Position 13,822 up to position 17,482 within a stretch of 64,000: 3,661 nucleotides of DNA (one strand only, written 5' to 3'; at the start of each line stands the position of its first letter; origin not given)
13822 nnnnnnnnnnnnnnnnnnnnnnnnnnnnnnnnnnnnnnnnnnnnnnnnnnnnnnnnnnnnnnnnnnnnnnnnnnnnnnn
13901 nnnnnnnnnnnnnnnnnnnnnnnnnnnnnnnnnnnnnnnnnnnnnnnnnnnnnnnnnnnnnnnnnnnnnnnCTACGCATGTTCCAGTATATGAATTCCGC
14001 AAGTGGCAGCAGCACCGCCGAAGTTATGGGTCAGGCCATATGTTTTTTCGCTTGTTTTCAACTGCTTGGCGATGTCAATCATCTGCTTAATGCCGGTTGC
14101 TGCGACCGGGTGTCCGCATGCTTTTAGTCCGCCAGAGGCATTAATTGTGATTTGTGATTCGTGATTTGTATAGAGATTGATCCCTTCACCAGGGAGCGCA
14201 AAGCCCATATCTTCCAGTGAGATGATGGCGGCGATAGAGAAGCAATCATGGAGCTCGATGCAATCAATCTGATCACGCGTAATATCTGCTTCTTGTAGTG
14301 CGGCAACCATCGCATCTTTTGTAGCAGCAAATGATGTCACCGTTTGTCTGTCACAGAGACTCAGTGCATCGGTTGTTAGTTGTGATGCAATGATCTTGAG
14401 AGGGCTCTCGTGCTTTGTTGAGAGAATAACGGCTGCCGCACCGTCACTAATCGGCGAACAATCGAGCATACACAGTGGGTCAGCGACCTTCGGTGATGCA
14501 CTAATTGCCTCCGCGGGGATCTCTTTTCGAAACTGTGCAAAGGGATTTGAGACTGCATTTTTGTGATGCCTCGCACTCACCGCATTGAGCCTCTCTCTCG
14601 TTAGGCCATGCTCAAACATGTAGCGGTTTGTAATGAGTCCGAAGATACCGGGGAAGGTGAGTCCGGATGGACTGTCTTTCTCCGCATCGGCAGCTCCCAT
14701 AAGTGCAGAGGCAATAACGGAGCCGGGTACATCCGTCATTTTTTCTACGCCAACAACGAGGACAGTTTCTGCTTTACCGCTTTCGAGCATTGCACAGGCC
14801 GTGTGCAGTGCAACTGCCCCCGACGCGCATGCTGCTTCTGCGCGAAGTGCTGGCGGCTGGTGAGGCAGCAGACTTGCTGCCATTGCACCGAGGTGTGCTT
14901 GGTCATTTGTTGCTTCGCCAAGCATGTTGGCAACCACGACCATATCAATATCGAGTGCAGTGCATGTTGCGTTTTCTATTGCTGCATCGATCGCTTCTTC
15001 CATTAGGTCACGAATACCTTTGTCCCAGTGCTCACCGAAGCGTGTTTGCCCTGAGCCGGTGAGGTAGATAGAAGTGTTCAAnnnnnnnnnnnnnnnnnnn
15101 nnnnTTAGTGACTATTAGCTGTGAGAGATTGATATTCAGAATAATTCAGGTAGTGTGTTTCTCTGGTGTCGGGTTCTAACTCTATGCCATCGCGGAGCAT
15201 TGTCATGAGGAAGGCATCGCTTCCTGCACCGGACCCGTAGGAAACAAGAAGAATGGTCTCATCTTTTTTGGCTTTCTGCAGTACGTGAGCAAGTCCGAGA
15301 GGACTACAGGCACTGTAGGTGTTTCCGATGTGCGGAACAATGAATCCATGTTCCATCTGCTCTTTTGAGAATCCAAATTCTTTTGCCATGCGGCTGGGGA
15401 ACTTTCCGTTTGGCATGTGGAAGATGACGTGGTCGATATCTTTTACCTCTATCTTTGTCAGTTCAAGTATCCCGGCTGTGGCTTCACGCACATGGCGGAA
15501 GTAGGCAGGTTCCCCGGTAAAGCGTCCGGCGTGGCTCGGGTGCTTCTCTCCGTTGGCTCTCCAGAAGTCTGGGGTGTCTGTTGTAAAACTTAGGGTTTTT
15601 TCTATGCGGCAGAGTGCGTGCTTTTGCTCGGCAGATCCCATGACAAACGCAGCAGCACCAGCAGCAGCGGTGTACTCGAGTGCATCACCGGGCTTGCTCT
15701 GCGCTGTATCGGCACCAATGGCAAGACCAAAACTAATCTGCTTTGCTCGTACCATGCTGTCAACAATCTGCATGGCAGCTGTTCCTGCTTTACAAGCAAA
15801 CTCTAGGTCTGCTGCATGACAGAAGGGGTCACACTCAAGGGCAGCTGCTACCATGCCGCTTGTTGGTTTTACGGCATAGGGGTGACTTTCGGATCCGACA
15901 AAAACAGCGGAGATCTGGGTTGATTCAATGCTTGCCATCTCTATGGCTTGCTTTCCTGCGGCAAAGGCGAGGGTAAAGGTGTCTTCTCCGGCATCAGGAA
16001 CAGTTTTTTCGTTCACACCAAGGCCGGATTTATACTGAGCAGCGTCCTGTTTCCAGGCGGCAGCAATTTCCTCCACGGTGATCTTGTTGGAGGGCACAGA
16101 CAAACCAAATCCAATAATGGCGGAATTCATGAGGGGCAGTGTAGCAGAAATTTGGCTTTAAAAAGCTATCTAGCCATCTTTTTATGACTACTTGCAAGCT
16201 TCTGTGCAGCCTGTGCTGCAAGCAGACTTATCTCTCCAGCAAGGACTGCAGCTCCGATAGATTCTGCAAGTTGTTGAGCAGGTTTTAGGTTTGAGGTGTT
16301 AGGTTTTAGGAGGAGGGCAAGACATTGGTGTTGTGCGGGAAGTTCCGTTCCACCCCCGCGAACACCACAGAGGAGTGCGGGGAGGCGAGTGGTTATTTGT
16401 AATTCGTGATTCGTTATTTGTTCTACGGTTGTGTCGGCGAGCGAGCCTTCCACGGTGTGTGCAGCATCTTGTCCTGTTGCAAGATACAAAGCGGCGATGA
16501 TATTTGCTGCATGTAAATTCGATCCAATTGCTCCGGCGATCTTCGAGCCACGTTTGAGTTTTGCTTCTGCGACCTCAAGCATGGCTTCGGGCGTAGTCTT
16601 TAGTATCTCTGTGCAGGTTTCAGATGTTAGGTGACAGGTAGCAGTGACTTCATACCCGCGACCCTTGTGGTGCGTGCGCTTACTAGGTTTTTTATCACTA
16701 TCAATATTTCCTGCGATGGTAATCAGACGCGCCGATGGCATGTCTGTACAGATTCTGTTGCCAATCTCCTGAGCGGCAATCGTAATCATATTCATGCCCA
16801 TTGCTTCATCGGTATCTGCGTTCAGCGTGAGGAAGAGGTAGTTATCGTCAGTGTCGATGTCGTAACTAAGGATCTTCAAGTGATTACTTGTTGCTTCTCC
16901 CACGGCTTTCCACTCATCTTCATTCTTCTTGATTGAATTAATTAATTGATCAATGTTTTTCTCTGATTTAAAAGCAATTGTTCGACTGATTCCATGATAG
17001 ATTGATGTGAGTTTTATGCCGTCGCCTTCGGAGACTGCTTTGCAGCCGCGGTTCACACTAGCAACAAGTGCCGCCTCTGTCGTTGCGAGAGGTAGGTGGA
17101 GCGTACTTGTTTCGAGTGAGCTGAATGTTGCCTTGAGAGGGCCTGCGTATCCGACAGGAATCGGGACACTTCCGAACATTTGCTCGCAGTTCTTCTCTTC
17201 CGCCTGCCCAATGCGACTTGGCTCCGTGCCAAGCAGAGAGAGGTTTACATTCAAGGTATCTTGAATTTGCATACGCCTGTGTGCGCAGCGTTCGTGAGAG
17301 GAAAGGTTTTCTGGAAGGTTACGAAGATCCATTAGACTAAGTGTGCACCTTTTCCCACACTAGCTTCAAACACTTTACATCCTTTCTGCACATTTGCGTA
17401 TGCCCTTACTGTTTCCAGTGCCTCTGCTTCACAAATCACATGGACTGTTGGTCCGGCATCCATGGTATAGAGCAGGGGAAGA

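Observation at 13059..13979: DUF35-type OB-fold fused to a degenerate guanylate-kinase-like kinase, translationally coupled to the mevalonate operon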

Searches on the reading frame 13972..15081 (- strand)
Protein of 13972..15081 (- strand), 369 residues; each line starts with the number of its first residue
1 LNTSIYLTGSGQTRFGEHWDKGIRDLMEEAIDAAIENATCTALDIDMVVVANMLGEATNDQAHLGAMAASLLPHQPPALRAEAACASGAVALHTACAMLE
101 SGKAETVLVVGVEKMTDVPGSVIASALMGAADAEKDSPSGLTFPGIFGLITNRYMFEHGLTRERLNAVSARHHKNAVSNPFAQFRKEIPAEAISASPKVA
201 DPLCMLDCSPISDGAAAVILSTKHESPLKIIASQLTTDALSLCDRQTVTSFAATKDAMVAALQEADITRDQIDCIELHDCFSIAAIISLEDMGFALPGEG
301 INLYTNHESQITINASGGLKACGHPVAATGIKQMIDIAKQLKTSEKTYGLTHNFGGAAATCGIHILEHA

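Call 5: search_protein_families(library=pfam, proteins=[window:13972-15081:-], max_evalue=0.01)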
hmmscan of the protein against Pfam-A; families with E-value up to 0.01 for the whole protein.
window:13972-15081:- (369 aa): 8 families
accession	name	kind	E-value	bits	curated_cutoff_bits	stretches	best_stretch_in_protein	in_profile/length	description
PF00108.29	Thiolase_N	-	1.1e-28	100.8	26.4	1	11-222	7-258/260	Thiolase, N-terminal domain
PF22691.2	Thiolase_C_1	-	8.5e-24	84.4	28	1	238-367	5-143/144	Thiolase C-terminal domain-like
PF02803.24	Thiolase_C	-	2.8e-12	46.8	27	1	256-358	26-114/123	Thiolase, C-terminal domain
PF08545.16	ACP_syn_III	-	3.1e-12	46.7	24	1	82-117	4-39/80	3-Oxoacyl-[acyl-carrier-protein (ACP)] synthase III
PF00109.32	ketoacyl-synt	-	1.6e-08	34.9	20.8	1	60-125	149-214/252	Beta-ketoacyl synthase, N-terminal domain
PF07451.17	SpoVAD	-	0.00015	21.1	22.1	1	17-110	45-131/329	Stage V sporulation protein AD (SpoVAD)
PF02801.28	Ketoacyl-synt_C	-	0.00021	21.7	20.8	0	247-279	20-52/119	Beta-ketoacyl synthase, C-terminal domain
PF07311.17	Dodecin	-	0.0027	18.4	22.5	0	27-61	15-49/64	Dodecin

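Call 6: search_protein_families(library=ncbifam, proteins=[window:13972-15081:-], max_evalue=0.01)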
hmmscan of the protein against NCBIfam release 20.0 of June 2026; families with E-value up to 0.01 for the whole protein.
window:13972-15081:- (369 aa): 66 families (the best 25 are shown)
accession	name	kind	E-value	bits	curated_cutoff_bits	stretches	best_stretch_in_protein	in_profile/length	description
NF004720.0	PRK06064.1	subfamily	3.7e-111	371.6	420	1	4-368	3-387/389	thiolase domain-containing protein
NF053570.1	AcCoTHIOL_METTL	equivalog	4.8e-99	331.8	600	1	7-367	6-382/385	acetyl-CoA acetyltransferase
NF005704.0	PRK07516.1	subfamily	2.1e-81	273.9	412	1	4-368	3-387/389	thiolase domain-containing protein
NF004810.0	PRK06157.1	equivalog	3.3e-68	230.7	403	1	5-366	9-395/400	acetyl-CoA acetyltransferase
NF004936.0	PRK06289.1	equivalog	1.4e-65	221.6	375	1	1-362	1-397/405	acetyl-CoA acetyltransferase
NF009228.0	PRK12578.1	subfamily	2.2e-65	220.8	485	1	3-362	3-381/387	thiolase domain-containing protein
NF004982.0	PRK06365.1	equivalog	8.6e-53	179.9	695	2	3-246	16-266/430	thiolase domain-containing protein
NF006102.0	PRK08256.1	subfamily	5.4e-50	170.6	436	1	2-355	2-380/394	lipid-transfer protein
NF004715.0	PRK06059.1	equivalog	3.3e-41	141.6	424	1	3-345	4-370/399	lipid-transfer protein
NF053628.1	BnzsclthlBbsBGT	equivalog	2.3e-39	135.3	750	1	2-348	4-354/389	benzoylsuccinyl-CoA thiolase subunit BbsB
NF006180.0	PRK08313.1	subfamily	2.1e-35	122.3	514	1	6-346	7-355/389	thiolase domain-containing protein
TIGR01930.1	AcCoA-C-Actrans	subfamily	6.7e-35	120.7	240.55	2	208-351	240-370/385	acetyl-CoA C-acyltransferase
NF004721.0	PRK06065.1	equivalog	1.1e-32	113.4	455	1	3-344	10-361/393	thiolase domain-containing protein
NF004811.0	PRK06158.1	subfamily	3.5e-31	108.6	421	1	7-343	12-348/384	acetyl-CoA acetyltransferase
NF006010.0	PRK08142.1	subfamily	4.2e-27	94.9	462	1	17-343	19-351/388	thiolase domain-containing protein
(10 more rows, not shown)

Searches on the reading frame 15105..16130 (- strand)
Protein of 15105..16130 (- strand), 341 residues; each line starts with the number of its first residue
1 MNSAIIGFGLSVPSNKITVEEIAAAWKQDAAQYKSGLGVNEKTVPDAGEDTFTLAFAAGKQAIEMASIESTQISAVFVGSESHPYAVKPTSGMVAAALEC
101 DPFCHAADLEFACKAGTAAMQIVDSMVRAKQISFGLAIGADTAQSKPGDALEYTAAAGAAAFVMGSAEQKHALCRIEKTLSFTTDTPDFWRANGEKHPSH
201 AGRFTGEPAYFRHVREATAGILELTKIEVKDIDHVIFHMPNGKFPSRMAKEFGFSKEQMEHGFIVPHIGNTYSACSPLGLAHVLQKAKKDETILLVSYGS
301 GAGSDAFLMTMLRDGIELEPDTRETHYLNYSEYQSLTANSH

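Call 5: search_protein_families(library=pfam, proteins=[window:15105-16130:-], max_evalue=0.01)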
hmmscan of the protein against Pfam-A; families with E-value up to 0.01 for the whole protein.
window:15105-16130:- (341 aa): 3 families
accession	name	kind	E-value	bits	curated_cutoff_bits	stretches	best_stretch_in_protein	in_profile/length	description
PF08541.16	ACP_syn_III_C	-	1.2e-12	48.3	26.6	1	223-309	2-88/90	3-Oxoacyl-[acyl-carrier-protein (ACP)] synthase III C terminal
PF08545.16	ACP_syn_III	-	0.00021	21.5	24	1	108-171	2-68/80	3-Oxoacyl-[acyl-carrier-protein (ACP)] synthase III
PF00108.29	Thiolase_N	-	0.00093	19.1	26.4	1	54-143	26-115/260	Thiolase, N-terminal domain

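Call 6: search_protein_families(library=ncbifam, proteins=[window:15105-16130:-], max_evalue=0.01)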
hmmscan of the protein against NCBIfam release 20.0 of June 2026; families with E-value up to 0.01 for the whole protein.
window:15105-16130:- (341 aa): 16 families
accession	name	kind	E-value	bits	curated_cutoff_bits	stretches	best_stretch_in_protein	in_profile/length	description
NF003274.0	PRK04262.1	equivalog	2.3e-128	428.1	244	1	2-319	2-315/347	hydroxymethylglutaryl-CoA synthase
TIGR00748.1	HMG_CoA_syn_Arc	equivalog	2.9e-115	385.2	353.35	1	4-318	3-313/345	hydroxymethylglutaryl-CoA synthase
TIGR01835.1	HMG-CoA-S_prok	equivalog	5.6e-37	127.4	360.35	1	9-311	7-317/382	hydroxymethylglutaryl-CoA synthase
NF006829.0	PRK09352.1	subfamily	2.9e-27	95.5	249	1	2-303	4-313/322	beta-ketoacyl-ACP synthase 3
TIGR00747.1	fabH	subfamily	2.8e-24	85.8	292.1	1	1-307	1-318/322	beta-ketoacyl-ACP synthase III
NF041302.1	HMG_CoAsyn_Halo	equivalog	9e-22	77.7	800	1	20-246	22-249/443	hydroxymethylglutaryl-CoA synthase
NF004623.0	PRK05963.1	equivalog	2.9e-18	66.3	437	2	2-141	5-142/328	beta-ketoacyl-ACP synthase III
NF006720.0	PRK09258.1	equivalog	3.4e-15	56.2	285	2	32-145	42-155/338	3-oxoacyl-ACP synthase III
NF005308.0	PRK06840.1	equivalog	7.9e-13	48.1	315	1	3-173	5-181/339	3-oxoacyl-ACP synthase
NF005541.0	PRK07204.1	equivalog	2.8e-10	40.1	402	2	4-138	6-140/329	beta-ketoacyl-ACP synthase III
TIGR01833.1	HMG-CoA-S_euk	equivalog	5.2e-09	35.7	286.2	1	4-243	6-257/457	hydroxymethylglutaryl-CoA synthase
NF005703.0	PRK07515.1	equivalog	1e-06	27.9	304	0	215-302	275-363/373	beta-ketoacyl-ACP synthase III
NF009519.0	PRK12880.1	equivalog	1.3e-06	28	436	0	219-302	249-329/353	beta-ketoacyl-ACP synthase III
NF005704.0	PRK07516.1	subfamily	1e-05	24.7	412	1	50-173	21-143/389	thiolase domain-containing protein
NF004720.0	PRK06064.1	subfamily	2.2e-05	23.4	420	1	53-161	24-134/389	thiolase domain-containing protein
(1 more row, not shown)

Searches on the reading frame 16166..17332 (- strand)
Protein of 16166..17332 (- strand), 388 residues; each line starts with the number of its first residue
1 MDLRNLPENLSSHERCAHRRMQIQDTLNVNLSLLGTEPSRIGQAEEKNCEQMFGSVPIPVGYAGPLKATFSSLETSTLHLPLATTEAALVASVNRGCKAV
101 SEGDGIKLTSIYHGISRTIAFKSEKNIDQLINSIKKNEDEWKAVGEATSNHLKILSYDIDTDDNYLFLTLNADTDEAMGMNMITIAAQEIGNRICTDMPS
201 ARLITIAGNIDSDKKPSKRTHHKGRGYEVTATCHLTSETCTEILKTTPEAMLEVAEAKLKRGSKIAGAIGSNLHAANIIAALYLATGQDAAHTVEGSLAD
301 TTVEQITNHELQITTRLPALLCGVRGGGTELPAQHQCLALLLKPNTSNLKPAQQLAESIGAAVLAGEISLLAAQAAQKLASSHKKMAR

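Call 5: search_protein_families(library=pfam, proteins=[window:16166-17332:-], max_evalue=0.01)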
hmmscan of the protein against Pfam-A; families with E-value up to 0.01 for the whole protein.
window:16166-17332:- (388 aa): 1 family
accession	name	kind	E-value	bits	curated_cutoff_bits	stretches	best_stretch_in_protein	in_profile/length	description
PF00368.23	HMG-CoA_red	-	7.1e-91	305.4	27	1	17-388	3-368/368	Hydroxymethylglutaryl-coenzyme A reductase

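Call 6: search_protein_families(library=ncbifam, proteins=[window:16166-17332:-], max_evalue=0.01)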
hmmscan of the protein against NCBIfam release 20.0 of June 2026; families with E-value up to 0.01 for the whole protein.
window:16166-17332:- (388 aa): 3 families
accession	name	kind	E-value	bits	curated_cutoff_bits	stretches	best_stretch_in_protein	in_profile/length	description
TIGR00533.1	HMG_CoA_R_NADP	equivalog_domain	9.9e-81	271.7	441.8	1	5-388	19-402/402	hydroxymethylglutaryl-CoA reductase (NADPH)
TIGR00920.1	2A060605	subfamily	2.9e-71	240.8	778.35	1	40-387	516-868/887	hydroxymethylglutaryl-CoA reductase (NADPH)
TIGR00532.1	HMG_CoA_R_NAD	equivalog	6.3e-05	22.4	259.95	1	49-207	67-229/395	hydroxymethylglutaryl-CoA reductase, degradative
